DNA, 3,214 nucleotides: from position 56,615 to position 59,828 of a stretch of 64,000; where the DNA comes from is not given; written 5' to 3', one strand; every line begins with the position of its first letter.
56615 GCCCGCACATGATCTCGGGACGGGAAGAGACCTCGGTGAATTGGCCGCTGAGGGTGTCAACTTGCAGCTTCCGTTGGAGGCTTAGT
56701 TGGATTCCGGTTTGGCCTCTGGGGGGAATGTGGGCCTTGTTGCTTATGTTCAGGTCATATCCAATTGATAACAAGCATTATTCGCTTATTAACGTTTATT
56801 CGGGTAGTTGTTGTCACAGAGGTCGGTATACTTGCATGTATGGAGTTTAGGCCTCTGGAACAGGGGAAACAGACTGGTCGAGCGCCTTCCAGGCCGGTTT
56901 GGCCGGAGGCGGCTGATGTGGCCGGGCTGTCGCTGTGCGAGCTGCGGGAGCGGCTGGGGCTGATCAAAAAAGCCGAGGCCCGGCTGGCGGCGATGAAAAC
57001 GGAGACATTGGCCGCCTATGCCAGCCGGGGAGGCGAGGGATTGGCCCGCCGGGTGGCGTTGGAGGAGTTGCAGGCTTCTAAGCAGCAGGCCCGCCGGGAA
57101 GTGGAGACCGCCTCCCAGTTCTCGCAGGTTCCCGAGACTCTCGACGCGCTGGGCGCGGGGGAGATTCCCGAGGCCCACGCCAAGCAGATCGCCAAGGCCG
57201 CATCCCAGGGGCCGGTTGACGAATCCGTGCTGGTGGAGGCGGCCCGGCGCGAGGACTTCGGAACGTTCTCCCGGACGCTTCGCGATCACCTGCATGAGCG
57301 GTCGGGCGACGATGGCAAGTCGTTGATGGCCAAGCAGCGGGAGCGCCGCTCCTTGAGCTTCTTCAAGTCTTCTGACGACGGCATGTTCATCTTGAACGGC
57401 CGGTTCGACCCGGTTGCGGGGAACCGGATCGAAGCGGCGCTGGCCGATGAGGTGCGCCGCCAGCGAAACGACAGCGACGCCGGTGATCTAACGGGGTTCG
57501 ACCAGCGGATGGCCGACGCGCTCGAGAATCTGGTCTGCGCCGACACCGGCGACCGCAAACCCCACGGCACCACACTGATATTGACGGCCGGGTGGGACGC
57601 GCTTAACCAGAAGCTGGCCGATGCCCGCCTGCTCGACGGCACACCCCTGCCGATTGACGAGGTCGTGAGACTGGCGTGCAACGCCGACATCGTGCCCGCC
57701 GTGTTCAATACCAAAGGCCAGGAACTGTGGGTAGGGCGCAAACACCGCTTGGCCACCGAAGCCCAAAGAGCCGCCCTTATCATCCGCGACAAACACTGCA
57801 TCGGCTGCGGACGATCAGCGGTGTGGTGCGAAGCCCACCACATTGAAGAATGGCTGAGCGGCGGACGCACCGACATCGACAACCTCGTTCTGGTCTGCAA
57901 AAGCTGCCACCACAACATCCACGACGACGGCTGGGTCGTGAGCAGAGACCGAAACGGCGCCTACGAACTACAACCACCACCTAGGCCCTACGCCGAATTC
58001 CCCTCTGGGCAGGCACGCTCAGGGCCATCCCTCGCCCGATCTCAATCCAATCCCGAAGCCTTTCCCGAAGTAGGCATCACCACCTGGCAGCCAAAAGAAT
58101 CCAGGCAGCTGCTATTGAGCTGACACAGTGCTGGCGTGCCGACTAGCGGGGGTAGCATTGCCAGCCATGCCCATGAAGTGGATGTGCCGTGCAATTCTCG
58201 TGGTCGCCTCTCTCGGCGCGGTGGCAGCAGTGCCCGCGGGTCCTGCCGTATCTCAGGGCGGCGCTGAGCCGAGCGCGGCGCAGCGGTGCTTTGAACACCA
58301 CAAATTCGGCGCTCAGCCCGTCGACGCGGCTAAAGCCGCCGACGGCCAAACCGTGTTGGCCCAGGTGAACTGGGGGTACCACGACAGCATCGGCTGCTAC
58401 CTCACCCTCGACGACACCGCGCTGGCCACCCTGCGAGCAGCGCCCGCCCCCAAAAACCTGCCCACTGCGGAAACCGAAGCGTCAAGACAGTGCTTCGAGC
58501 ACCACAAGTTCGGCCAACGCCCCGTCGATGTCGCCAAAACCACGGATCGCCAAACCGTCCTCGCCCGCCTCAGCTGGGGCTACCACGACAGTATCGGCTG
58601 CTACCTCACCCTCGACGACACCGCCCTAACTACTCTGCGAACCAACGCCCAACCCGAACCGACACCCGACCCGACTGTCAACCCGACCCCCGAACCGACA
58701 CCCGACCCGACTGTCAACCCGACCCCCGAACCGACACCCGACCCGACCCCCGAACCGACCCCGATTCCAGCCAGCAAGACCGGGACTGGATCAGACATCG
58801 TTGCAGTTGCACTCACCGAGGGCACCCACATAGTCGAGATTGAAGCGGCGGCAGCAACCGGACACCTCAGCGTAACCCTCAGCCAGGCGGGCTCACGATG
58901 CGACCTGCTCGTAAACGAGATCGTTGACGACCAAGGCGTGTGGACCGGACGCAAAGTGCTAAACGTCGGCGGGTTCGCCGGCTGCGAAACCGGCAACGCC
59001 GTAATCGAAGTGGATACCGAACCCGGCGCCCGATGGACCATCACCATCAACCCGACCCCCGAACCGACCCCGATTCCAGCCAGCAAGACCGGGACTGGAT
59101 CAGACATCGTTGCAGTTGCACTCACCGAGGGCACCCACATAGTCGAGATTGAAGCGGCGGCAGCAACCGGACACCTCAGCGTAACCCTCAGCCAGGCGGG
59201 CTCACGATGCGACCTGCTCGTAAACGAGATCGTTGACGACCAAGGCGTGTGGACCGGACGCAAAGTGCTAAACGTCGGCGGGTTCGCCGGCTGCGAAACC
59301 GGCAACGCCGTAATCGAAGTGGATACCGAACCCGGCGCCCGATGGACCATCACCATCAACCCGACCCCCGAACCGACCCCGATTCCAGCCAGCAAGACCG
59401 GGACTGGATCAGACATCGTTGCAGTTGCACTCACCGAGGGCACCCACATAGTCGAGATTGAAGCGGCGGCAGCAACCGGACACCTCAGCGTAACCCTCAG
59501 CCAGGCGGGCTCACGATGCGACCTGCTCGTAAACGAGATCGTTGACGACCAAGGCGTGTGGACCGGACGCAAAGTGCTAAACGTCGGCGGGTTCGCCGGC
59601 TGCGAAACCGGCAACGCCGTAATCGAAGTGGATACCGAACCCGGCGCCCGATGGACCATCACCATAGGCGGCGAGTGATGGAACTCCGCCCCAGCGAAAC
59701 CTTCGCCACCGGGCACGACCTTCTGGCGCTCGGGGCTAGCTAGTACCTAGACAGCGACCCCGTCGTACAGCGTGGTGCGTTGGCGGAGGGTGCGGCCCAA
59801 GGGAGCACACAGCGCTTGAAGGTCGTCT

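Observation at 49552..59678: Accessory locus: three secreted repeat proteins sharing one module, two Gn switches, a gene remnant and a DUF222-HNH gene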

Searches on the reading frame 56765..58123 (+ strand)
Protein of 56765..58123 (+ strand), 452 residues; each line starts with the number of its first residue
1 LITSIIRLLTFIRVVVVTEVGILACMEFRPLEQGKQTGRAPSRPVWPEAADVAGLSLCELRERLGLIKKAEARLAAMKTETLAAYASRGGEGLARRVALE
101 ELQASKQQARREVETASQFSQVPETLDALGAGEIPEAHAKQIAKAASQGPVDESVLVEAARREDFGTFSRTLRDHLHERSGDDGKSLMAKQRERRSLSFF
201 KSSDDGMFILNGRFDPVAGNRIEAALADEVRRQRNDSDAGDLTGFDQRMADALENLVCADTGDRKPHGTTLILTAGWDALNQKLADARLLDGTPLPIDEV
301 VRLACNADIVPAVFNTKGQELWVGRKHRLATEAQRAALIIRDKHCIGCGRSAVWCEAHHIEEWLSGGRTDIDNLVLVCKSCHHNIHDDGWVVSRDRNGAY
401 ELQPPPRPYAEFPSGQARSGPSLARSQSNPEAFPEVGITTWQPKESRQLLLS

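Call 7: search_protein_families(library=pfam, proteins=[window:56765-58123:+], max_evalue=0.01)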
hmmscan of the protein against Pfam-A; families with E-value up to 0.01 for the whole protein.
window:56765-58123:+ (452 aa): 2 families
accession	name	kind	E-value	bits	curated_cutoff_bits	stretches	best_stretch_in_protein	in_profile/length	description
PF02720.22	DUF222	-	1.8e-21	77.2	24.4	1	74-342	14-306/306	Domain of unknown function (DUF222)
PF01844.29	HNH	-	2.9e-10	40.6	21.4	1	345-387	1-46/47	HNH endonuclease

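Call 69: search_protein_families(library=ncbifam, proteins=[window:56840-58123:+], max_evalue=0.01)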
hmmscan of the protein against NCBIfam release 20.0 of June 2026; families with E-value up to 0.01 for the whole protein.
window:56840-58123:+ (427 aa): 1 family
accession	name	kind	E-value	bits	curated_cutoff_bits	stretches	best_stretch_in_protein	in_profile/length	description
NF040563.1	guided_IscB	equivalog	9.1e-09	34.9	175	1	307-363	181-238/314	RNA-guided endonuclease IscB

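Call 70: search_protein_families(library=padloc, proteins=[window:56840-58123:+], max_evalue=0.01)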
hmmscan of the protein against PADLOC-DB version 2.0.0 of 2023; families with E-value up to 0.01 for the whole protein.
window:56840-58123:+ (427 aa): 2 families
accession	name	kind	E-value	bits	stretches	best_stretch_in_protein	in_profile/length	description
PDLC00746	Effector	-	0.007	13.4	0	344-362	80-98/389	Endonuclease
PDLC00739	Effector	-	0.0092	13.3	0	344-362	71-89/378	Endonuclease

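Call 78: search_solved_structures(query=window:56840-58123:+, max_evalue=0.01)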
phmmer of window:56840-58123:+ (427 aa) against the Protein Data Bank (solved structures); distinct sequences matched with E-value up to 0.01: 1.
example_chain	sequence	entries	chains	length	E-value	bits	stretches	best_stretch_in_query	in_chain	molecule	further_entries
9k2z_A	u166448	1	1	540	0.00023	23.8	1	297-359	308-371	HfmIscB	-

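Call 80: find_encoding_contigs(protein=window:56840-58123:+, flank=10000, max_places=10)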
Protein window:56840-58123:+ (427 aa): no gene with exactly this product is on record in the collection.

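Call 81: find_encoding_contigs(protein=window:56765-58120:+, flank=10000, max_places=10)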
Protein seq(452 aa) (452 aa): no gene with exactly this product is on record in the collection.

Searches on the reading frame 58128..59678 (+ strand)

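Call 7: search_protein_families(library=pfam, proteins=[window:58128-59678:+], max_evalue=0.01)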
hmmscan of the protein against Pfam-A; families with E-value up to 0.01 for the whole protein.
window:58128-59678:+ (516 aa): 3 families
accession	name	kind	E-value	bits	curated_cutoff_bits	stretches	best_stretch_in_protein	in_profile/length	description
PF05887.16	Trypan_PARP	-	1e-05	26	100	1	157-217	46-110/134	Procyclic acidic repetitive protein (PARP)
PF23058.1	RBD_ZCCHC3_2nd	-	0.00098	19.9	27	0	262-278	25-43/72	ZCCHC3, second RNA-binding domain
PF10756.15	bPH_6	-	0.0025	18.2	22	0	291-333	26-68/73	Bacterial PH domain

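Call 69: search_protein_families(library=ncbifam, proteins=[window:58128-59678:+], max_evalue=0.01)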
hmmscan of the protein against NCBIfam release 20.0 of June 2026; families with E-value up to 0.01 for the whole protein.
window:58128-59678:+ (516 aa): 6 families
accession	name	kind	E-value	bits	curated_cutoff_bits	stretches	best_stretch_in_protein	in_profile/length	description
NF037973.1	metallo_SslE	exception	1.5e-05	22.6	3000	1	173-219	47-92/1519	lipoprotein metalloprotease SslE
NF008084.0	PRK10819.1-5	equivalog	6.8e-05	22.9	315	1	173-217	68-113/249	TonB system transport protein TonB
NF053833.1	Rv1352_Rv1906c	domain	0.00025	21.3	25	0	320-345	37-62/76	Rv1352/Rv1906c domain-containing protein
NF033845.1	MSCRAMM_ClfB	exception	0.00028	19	999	1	177-223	545-591/871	MSCRAMM family adhesin clumping factor ClfB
NF033186.1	internalin_K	exception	0.0038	15.7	1100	1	182-213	510-541/604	class 1 internalin InlK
NF012016.0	PRK15472.1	equivalog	0.0065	16.2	95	0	260-288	17-45/141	nucleoside triphosphatase NudI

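Call 70: search_protein_families(library=padloc, proteins=[window:58128-59678:+], max_evalue=0.01)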
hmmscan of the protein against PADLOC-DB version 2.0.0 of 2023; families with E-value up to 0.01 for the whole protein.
window:58128-59678:+ (516 aa): 0 families
